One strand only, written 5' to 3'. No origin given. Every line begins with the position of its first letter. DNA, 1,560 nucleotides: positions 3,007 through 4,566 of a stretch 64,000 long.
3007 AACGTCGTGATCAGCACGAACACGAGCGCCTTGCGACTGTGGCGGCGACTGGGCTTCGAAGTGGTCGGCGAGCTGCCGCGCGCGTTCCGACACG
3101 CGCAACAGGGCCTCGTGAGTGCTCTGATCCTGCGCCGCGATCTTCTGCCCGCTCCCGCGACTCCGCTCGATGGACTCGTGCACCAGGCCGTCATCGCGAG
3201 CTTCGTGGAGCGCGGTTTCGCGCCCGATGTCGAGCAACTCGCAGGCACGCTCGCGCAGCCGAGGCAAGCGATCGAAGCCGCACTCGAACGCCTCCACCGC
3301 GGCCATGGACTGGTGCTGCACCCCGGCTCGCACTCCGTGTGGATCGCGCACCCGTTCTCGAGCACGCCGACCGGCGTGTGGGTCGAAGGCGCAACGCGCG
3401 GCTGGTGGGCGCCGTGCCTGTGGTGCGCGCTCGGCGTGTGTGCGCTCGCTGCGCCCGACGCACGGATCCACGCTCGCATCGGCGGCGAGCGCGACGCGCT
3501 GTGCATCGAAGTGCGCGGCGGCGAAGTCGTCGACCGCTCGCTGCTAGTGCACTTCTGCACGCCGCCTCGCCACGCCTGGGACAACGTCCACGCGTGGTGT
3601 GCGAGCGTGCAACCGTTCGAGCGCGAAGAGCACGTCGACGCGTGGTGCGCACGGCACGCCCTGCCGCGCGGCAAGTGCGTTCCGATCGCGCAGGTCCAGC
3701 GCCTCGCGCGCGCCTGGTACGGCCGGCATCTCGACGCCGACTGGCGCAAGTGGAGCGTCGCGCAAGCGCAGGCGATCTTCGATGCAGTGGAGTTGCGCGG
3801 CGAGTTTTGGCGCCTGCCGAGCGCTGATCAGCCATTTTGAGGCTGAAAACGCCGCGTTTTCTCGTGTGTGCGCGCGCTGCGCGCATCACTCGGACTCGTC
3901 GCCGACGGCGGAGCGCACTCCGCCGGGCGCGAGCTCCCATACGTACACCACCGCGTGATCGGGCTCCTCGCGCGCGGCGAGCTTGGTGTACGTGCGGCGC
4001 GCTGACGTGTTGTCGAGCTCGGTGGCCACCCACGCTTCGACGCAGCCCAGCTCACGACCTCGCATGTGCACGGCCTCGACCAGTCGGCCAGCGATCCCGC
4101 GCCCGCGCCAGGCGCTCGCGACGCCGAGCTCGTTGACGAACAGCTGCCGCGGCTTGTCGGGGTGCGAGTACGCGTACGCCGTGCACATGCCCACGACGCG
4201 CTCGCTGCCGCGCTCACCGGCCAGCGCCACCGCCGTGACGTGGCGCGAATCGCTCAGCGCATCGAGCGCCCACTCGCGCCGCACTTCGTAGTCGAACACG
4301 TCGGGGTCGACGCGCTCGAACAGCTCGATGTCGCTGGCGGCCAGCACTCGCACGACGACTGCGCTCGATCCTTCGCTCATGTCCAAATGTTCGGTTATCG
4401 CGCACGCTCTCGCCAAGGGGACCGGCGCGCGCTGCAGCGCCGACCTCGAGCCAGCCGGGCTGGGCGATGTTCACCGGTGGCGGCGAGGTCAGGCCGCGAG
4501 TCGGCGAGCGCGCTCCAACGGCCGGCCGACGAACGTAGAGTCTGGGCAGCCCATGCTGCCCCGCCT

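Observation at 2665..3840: GNAT acetyltransferase fused to a MerB-like organomercurial-lyase-family domain with Asp to Gly change at the catalytic position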

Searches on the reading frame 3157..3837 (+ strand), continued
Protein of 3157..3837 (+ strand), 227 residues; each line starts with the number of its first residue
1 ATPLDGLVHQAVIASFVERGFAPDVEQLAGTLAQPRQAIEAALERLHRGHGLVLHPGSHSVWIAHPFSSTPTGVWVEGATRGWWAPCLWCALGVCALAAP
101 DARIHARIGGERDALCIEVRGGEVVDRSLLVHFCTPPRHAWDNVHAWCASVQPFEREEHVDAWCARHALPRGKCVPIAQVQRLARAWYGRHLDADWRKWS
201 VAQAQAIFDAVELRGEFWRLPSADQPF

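Call 67: search_dna_similar(query=window:3157-3837:+, collection=plasmids, mode=protein, max_evalue=1e-8, max_rows=30)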
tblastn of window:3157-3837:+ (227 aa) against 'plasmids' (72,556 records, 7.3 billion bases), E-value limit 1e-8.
Records with a match: 100; places in all: 115; records where one place covers at least 80% of the query: 85.
Best place of each record, by identity: <60% 100.
By first word of the organism name: Ralstonia 98; Sphingomonas 1; Paraburkholderia 1.
By predicted mobility (MOB-suite, as given by PLSDB): mobilizable 92; non-mobilizable 7; conjugative 1.
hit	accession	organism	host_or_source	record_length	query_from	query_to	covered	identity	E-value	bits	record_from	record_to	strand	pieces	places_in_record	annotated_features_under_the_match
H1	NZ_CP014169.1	Sphingomonas panacis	Panax ginseng,bacterial cell,Panax ...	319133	8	227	97%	49.5%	1e-62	218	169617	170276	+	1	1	merB: organomercurial lyase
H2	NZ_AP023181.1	Paraburkholderia sp. PGU19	Physopelta gutta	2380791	4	227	99%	47.3%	2e-65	225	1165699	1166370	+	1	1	none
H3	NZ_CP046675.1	Ralstonia nicotianae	tobacco,cell culture,leaf veins ...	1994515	5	220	95%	42.6%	6e-50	181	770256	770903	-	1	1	none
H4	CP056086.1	Ralstonia solanacearum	cell clture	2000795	5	220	95%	42.6%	6e-50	181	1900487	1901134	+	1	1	hypothetical protein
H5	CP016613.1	Ralstonia solanacearum FJAT-91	healthy tomato plant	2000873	5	220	95%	42.6%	6e-50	181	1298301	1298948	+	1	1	hypothetical protein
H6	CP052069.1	Ralstonia solanacearum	tomato,cell culture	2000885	5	220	95%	42.6%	6e-50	181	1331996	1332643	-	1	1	none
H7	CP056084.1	Ralstonia solanacearum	cell clture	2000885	5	220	95%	42.6%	6e-50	181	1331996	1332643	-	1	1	hypothetical protein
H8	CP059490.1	Ralstonia solanacearum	Casuarina equisetifolia,plant ...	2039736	5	220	95%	42.6%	6e-50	181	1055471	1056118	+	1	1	hypothetical protein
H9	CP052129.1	Ralstonia solanacearum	tomato,cell culture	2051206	5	220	95%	42.6%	6e-50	181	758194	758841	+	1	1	hypothetical protein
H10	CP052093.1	Ralstonia solanacearum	tomato,cell culture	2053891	5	220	95%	42.6%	6e-50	181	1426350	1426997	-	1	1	none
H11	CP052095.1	Ralstonia solanacearum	tomato,cell culture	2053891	5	220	95%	42.6%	6e-50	181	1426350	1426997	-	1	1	none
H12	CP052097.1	Ralstonia solanacearum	tomato,cell culture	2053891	5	220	95%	42.6%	6e-50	181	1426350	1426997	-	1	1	none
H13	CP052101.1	Ralstonia solanacearum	tomato,cell culture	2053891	5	220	95%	42.6%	6e-50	181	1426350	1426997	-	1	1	none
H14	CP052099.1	Ralstonia solanacearum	tomato,cell culture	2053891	5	220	95%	42.6%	6e-50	181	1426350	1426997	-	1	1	hypothetical protein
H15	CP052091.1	Ralstonia solanacearum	tomato,cell culture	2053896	5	220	95%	42.6%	6e-50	181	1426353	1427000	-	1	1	hypothetical protein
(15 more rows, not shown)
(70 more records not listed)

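Call 68: get_annotated_region(hit=H4, flank=6000)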
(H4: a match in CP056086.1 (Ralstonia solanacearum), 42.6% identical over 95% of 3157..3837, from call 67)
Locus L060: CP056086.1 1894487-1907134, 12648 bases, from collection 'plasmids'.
description: Ralstonia solanacearum strain FJAT91-F8 plasmid plas1, complete sequence
organism: Ralstonia solanacearum (NCBI taxid 305)
taxonomy: Bacteria; Pseudomonadota; Betaproteobacteria; Burkholderiales; Burkholderiaceae; Ralstonia; Ralstonia solanacearum
host: -; source: cell clture; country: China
typing (MOB-suite, as given by PLSDB): mobilizable; relaxase MOBP
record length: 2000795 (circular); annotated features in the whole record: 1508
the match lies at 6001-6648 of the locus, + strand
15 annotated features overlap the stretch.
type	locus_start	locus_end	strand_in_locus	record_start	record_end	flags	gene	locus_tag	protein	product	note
CDS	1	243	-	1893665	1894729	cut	-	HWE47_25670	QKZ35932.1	NAD(P)-dependent alcohol dehydrogenase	-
CDS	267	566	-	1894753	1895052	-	-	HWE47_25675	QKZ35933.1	superoxide dismutase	-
CDS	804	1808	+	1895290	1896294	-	-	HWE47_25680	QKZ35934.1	LysR family transcriptional regulator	-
CDS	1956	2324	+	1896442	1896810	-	-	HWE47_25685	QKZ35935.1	antibiotic biosynthesis monooxygenase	-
CDS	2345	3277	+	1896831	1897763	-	-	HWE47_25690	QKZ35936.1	NAD(P)-dependent alcohol dehydrogenase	-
CDS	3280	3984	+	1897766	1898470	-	-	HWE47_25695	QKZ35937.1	YafY family transcriptional regulator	-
CDS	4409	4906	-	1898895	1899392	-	-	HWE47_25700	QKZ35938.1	MaoC family dehydratase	-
CDS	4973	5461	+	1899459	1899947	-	-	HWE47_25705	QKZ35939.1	helix-turn-helix transcriptional regulator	-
CDS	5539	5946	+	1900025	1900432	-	-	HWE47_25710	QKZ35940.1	DUF2000 family protein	-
CDS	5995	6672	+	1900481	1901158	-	-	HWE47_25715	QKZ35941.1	hypothetical protein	-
CDS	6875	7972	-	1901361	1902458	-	-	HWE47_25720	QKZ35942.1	low specificity L-threonine aldolase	-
CDS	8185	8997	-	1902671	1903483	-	-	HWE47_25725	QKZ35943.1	AraC family transcriptional regulator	-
CDS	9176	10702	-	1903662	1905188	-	-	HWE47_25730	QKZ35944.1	efflux transporter outer membrane subunit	-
CDS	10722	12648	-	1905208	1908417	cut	-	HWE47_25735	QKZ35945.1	efflux RND transporter permease subunit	-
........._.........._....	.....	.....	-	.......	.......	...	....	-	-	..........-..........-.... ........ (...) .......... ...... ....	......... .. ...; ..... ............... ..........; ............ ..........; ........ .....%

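Call 69: get_annotated_region(hit=H1, flank=6000)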
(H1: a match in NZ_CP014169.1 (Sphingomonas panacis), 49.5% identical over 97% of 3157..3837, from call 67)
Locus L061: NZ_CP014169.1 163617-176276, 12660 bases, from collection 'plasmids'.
description: Sphingomonas panacis strain DCY99 plasmid unnamed, complete sequence
organism: Sphingomonas panacis (NCBI taxid 1560345)
taxonomy: Bacteria; Pseudomonadota; Alphaproteobacteria; Sphingomonadales; Sphingomonadaceae; Sphingomonas; Sphingomonas panacis
host: -; source: Panax ginseng,bacterial cell,Panax ginseng root,10 years old rusty ginseng root; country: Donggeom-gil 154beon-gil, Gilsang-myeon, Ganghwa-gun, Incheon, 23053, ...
typing (MOB-suite, as given by PLSDB): conjugative; replicon rep_cluster_449; relaxase MOBF; mating-pair formation MPF_F
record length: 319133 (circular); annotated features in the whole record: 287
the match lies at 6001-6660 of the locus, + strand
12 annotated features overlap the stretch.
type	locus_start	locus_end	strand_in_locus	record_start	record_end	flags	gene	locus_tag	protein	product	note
CDS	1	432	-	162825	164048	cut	-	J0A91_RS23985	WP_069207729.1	ATP-binding protein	-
CDS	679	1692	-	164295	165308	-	-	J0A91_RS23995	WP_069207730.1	NADP-dependent oxidoreductase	-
CDS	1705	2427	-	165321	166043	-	-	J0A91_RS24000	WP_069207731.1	GntR family transcriptional regulator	-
CDS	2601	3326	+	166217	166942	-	-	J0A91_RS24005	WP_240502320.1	enoyl-CoA hydratase/isomerase family protein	-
CDS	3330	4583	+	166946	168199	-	-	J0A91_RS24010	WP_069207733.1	CoA transferase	-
CDS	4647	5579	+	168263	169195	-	-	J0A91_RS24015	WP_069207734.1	3-keto-5-aminohexanoate cleavage protein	-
CDS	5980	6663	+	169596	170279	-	merB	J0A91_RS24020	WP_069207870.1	organomercurial lyase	GO:0046413 - organomercury catabolic process [Evidence IEA]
CDS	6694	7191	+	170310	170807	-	-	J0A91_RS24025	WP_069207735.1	DUF302 domain-containing protein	-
CDS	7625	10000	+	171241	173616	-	-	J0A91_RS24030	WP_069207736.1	TonB-dependent receptor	-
CDS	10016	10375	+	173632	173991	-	-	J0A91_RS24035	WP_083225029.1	DUF485 domain-containing protein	-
CDS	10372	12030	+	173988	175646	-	-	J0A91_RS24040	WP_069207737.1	cation/acetate symporter ActP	-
CDS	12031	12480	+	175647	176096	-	-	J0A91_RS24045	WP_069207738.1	MarR family winged helix-turn-helix transcriptional regulator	GO:0006355 - regulation of DNA-templated transcription [Evidence IEA]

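Call 81: search_protein_families(library=pfam, proteins=[P0213, P0241, P0232, P0252, P0258, P0122, P0154, P0141, P0167, P0202], max_evalue=0.001)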
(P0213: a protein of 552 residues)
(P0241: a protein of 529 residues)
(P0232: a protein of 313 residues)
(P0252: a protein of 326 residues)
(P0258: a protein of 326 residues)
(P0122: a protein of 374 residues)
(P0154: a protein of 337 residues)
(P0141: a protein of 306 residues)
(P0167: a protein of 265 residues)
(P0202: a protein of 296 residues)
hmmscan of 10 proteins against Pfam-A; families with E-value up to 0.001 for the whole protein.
P0213 (552 aa): 7 families
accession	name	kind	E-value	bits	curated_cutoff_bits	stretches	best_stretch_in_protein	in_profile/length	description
PF13649.12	Methyltransf_25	-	1.1e-13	52.1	27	1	70-172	1-97/97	Methyltransferase domain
PF03243.20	MerB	-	7.8e-13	48.9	27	1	387-512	7-126/126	Alkylmercury lyase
PF08242.18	Methyltransf_12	-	8.8e-12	46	30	1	71-172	1-96/98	Methyltransferase domain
PF08241.18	Methyltransf_11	-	6.7e-11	43.1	21.2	1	71-174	1-93/95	Methyltransferase domain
PF13847.12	Methyltransf_31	-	8.5e-08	32.4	27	1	67-172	4-105/145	Methyltransferase domain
PF00891.24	Methyltransf_2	-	2.7e-06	27.3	22.3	1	46-184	42-171/210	O-methyltransferase domain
PF13489.12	Methyltransf_23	-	7.9e-05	22.9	27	1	67-180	23-120/164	Methyltransferase domain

P0241 (529 aa): 3 families
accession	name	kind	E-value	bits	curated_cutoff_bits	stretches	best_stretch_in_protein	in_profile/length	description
PF03243.20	MerB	-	1.8e-20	73.6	27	1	72-196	1-126/126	Alkylmercury lyase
PF02567.21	PhzC-PhzF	-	1.1e-19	71.4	27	1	248-509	3-273/281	Phenazine biosynthesis-like protein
PF12324.14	HTH_15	-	0.00074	20.1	27.2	0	20-50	27-57/74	Helix-turn-helix domain of alkylmercury lyase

P0232 (313 aa): 3 families
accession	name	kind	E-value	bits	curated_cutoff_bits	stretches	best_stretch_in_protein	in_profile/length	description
PF03243.20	MerB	-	3.3e-23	82.5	27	1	78-190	4-120/126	Alkylmercury lyase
PF00196.25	GerE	-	9e-17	60.9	23.5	1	252-307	2-57/57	Bacterial regulatory proteins, luxR family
PF08281.18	Sigma70_r4_2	-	0.00039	20.4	25.7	1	251-295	9-54/54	Sigma-70, region 4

P0252 (326 aa): 3 families
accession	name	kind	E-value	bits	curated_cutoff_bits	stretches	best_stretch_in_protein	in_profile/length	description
PF03243.20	MerB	-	6.1e-19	68.7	27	1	86-197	7-122/126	Alkylmercury lyase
PF00196.25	GerE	-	1.1e-15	57.4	23.5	1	266-320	3-57/57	Bacterial regulatory proteins, luxR family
PF04967.18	HTH_10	-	0.00013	22.1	23.1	0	282-309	25-52/53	HTH DNA binding domain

P0258 (326 aa): 3 families
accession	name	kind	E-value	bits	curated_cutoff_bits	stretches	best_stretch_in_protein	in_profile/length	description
PF03243.20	MerB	-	9.5e-21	74.5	27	1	72-196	1-126/126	Alkylmercury lyase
PF02567.21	PhzC-PhzF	-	0.0001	22.3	27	1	234-310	198-277/281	Phenazine biosynthesis-like protein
PF12324.14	HTH_15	-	0.00037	21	27.2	1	9-50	18-57/74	Helix-turn-helix domain of alkylmercury lyase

P0122 (374 aa): 4 families
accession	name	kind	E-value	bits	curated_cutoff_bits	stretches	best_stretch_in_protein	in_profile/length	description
PF03243.20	MerB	-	1.7e-17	64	27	1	215-336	1-126/126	Alkylmercury lyase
PF18029.7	Glyoxalase_6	-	1.1e-09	39.3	23.6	1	10-141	6-105/106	Glyoxalase-like domain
PF00903.31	Glyoxalase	-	5.1e-09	37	20.6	1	4-141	3-121/121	Glyoxalase/Bleomycin resistance protein/Dioxygenase superfamily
PF13669.12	Glyoxalase_4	-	7.7e-06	26.6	27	1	5-110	2-92/109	Glyoxalase/Bleomycin resistance protein/Dioxygenase superfamily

P0154 (337 aa): 1 family
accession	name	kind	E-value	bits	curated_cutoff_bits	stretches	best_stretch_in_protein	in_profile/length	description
PF03243.20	MerB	-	8.2e-09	35.9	27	0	146-192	15-58/126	Alkylmercury lyase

P0141 (306 aa): 1 family
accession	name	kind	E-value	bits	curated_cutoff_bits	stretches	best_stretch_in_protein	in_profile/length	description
PF03243.20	MerB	-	7.1e-22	78.2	27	1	154-266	17-126/126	Alkylmercury lyase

P0167 (265 aa): 1 family
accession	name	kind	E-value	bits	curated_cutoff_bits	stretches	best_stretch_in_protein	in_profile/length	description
PF03243.20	MerB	-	2e-23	83.1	27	1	153-264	1-115/126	Alkylmercury lyase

P0202 (296 aa): 1 family
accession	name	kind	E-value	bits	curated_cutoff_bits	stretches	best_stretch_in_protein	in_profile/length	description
PF03243.20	MerB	-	8e-20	71.5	27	1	70-159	1-92/126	Alkylmercury lyase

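Call 82: search_protein_families(library=ncbifam, proteins=[P0213, P0122, P0241, P0232], max_evalue=0.001)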
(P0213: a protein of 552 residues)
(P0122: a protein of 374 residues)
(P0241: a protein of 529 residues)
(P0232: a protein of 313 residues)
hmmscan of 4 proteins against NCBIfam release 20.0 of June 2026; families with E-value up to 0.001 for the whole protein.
P0213 (552 aa): 11 families
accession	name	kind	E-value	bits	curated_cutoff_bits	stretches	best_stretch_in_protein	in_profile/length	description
NF043040.1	corrin_prot_MT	hypoth_equivalog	1.8e-13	50.4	180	1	39-174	15-145/216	corrinoid protein-associated methyltransferase CpaM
NF045649.1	2X_seleno_MduS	exception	1.1e-07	31.2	380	1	68-178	43-149/338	methyltransferase domain-containing selenoprotein MduS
NF050150.1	RiPP_MTase_ApyS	equivalog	2.3e-06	27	400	1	66-136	141-210/323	RiPP biosynthesis methyltransferase ApyS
NF001784.0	PRK00517.2-1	equivalog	9.1e-06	25.4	244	1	55-175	140-252/290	50S ribosomal protein L11 methyltransferase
NF010703.0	PRK14103.1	equivalog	9.6e-06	25.2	320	1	43-172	6-120/256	trans-aconitate 2-methyltransferase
TIGR04543.1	ketoArg_3Met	equivalog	1.2e-05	24.6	425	1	67-150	150-232/336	2-ketoarginine methyltransferase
NF052510.1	methyltran_MpqE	exception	4e-05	23.1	335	1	65-175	45-150/234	methyl-plastoquinone biosynthesis methyltransferase MpqE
TIGR01983.1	UbiG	equivalog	7e-05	22.2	102.95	1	54-174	37-149/228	bifunctional 2-polyprenyl-6-hydroxyphenol methylase/3-demethylubiquinol 3-O-methyltransferase UbiG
NF045882.1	PLipidMtase_Leg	equivalog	0.00015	21.6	390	1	38-165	12-135/207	phospholipid N-methyltransferase PmtA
TIGR03534.1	RF_mod_PrmC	equivalog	0.00022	20.8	199.1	1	54-144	76-162/253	peptide chain release factor N(5)-glutamine methyltransferase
TIGR02021.1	BchM-ChlM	equivalog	0.00024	20.6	158.9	1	68-165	56-144/218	magnesium protoporphyrin IX methyltransferase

P0122 (374 aa): 2 families
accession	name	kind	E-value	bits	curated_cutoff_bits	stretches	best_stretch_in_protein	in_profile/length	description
TIGR03645.1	glyox_marine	hypoth_equivalog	2.2e-06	27.8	262.05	1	49-142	57-149/162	lactoylglutathione lyase family protein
NF050075.1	SMU1112c_YaeR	equivalog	2.7e-06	27.6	140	1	5-141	6-123/125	SMU1112c/YaeR family gloxylase I-like metalloprotein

P0241 (529 aa): 4 families
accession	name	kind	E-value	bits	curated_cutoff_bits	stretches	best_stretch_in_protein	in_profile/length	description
TIGR00654.1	PhzF_family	subfamily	2.4e-18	66.5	76.2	1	248-498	10-271/298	PhzF family phenazine biosynthesis isomerase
NF007625.0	PRK10281.1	equivalog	2.4e-12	46.6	386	1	254-491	15-265/301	PhzF family isomerase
NF009710.0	PRK13239.1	equivalog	4.2e-10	39.3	193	1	21-192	29-194/210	alkylmercury lyase MerB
NF033555.1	lyase_MerB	exception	7.1e-06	25.9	200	1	21-190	8-171/181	organomercurial lyase MerB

P0232 (313 aa): 22 families
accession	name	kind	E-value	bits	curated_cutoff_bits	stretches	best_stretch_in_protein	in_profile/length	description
NF007708.0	PRK10403.1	equivalog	8.5e-13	48.2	343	1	246-312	148-213/215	nitrate/nitrite response regulator protein NarP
TIGR03020.2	EpsA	equivalog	6.3e-12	45.7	170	1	246-307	186-245/247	XrtB/PEP-CTERM-associated transcriptional regulator EpsA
NF003420.0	PRK04841.1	equivalog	2e-11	42.7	537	1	252-307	838-893/903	HTH-type transcriptional regulator MalT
TIGR03541.1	reg_near_HchA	equivalog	8.2e-10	38.6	215.6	1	251-310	170-229/232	PA1136 family autoinducer-binding transcriptional regulator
NF047785.1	respo_reg_MadR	equivalog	9e-10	38.3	300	1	252-308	148-204/209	MadR family response regulator transcription factor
NF052445.1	RespRegMctR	equivalog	2.6e-09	36.8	300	1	252-309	144-201/205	two-component system response regulator MctR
NF040728.1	MerB_rel_SaoL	equivalog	2.7e-09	37.1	140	1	45-133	47-135/159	MerB-like organometallic lyase SaoL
NF052366.1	photon_PedR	equivalog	3e-09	36.9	120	1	252-309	2-59/74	photosynthetic electron transport-dependent transcriptional regulator PedR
NF009710.0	PRK13239.1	equivalog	3.6e-09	36.3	193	1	33-194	39-196/210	alkylmercury lyase MerB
NF033555.1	lyase_MerB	exception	1e-08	35.1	200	1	76-195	56-176/181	organomercurial lyase MerB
NF006900.1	PRK09390.1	equivalog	1.9e-08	34.1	255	1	249-310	139-200/203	response regulator FixJ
NF007935.0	PRK10651.1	equivalog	3.1e-08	33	250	1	251-307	154-210/216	two-component system response regulator NarL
NF007505.1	PRK10100.1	equivalog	7.6e-08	32.3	250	1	252-307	144-199/204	biofilm master transcriptional regulator CsgD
NF041830.1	RR_TF_ErdR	exception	4.5e-07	29.8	390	1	245-304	143-202/213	response regulator transcription factor ErdR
NF041232.1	BagY_FevT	exception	1.1e-06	27.8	700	1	252-304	296-348/367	LuxR family transcriptional regulator BagY/FevT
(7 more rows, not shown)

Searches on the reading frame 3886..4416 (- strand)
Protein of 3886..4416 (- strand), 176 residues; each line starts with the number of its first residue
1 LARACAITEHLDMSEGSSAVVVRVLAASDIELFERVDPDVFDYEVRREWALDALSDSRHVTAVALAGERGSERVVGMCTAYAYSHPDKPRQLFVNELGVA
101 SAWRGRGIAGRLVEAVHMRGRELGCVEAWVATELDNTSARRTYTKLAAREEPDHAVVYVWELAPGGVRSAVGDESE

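Call 5: search_protein_families(library=pfam, proteins=[window:3886-4416:-], max_evalue=1)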
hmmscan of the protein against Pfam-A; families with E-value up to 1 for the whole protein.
window:3886-4416:- (176 aa): 7 families
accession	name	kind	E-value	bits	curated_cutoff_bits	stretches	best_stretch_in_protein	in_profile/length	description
PF00583.31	Acetyltransf_1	-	8.9e-14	52.2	20.7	1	42-146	21-114/116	Acetyltransferase (GNAT) family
PF13508.13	Acetyltransf_7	-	7.2e-08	33.1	27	1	67-146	11-80/84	Acetyltransferase (GNAT) domain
PF13302.13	Acetyltransf_3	-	4.4e-05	24.6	25.4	1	28-146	20-135/138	Acetyltransferase (GNAT) domain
PF08445.16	FR47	-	0.00061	20.2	22.1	1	98-150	28-79/86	FR47-like protein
PF14542.12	Acetyltransf_CG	-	0.0062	17.1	30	1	87-121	20-54/80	GCN5-related N-acetyl-transferase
PF04310.18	MukB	-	0.1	12.8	23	1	58-114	26-81/226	MukB N-terminal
PF13673.13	Acetyltransf_10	-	0.14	12.6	23.6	1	87-124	52-84/128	Acetyltransferase (GNAT) domain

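Call 6: search_protein_families(library=ncbifam, proteins=[window:3886-4416:-], max_evalue=1)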
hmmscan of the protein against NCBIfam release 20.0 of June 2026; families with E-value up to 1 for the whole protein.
window:3886-4416:- (176 aa): 24 families
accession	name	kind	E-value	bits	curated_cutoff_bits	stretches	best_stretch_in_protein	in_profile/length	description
NF033083.0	AAC_3_I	equivalog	2.3e-10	40.8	200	1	48-154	37-140/145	AAC(3)-I family aminoglycoside N-acetyltransferase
TIGR02406.1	ectoine_EctA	equivalog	3.8e-10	40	120.6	1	67-152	44-127/157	diaminobutyrate acetyltransferase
NF041716.1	HxA_phane_GNAT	equivalog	5.2e-07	29.7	250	1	30-158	22-149/152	cyclophane-containing RiPP N-acetyltransferase HaaN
NF049894.1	CG3035_N_ac_Glu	equivalog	3.2e-05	23.3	280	1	74-151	215-292/300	N-acetylglutamate synthase, CG3035 family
NF002959.0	PRK03624.1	equivalog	0.00013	21.7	124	1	94-151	75-132/147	GNAT family acetyltransferase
NF043067.1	AAC_6p_group_E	equivalog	0.00017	21.5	140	1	93-150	72-129/140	aminoglycoside 6'-N-acetyltransferase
NF000140.3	AAC_6p_Salmo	exception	0.00046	20.5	270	1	91-158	75-141/145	cryptic aminoglycoside N-acetyltransferase AAC(6')-Iy/Iaa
NF033076.0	AAC_6p_Yersi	exception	0.00098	19.5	290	1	96-151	77-132/140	aminoglycoside 6'-N-acetyltransferase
TIGR03448.1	mycothiol_MshD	equivalog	0.0011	18.4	163.1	1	71-148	209-285/294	mycothiol synthase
NF008212.0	PRK10975.1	equivalog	0.0012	18.8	219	1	97-149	169-221/232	dTDP-4-amino-4,6-dideoxy-D-galactose acyltransferase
NF033374.6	AAC_6p_Id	exception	0.0031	17.5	320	1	93-159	78-142/149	aminoglycoside N-acetyltransferase AAC(6')-Id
NF033130.1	AAC_6p_A48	exception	0.0069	16.2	300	1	77-147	63-132/147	AacA48 family aminoglycoside 6'-N-acetyltransferase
NF000482.1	AAC_3_XI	exception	0.007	16.2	300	1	63-160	52-146/148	aminoglycoside N-acetyltransferase AAC(3)-XI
NF000224.3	AAC_6p_Acine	exception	0.0096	15.9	225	1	93-158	77-140/146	AAC(6')-Ighjkrstuvwx family aminoglycoside N-acetyltransferase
TIGR01575.1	rimI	equivalog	0.015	15.4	86.4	1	94-150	58-114/132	ribosomal protein S18-alanine N-acetyltransferase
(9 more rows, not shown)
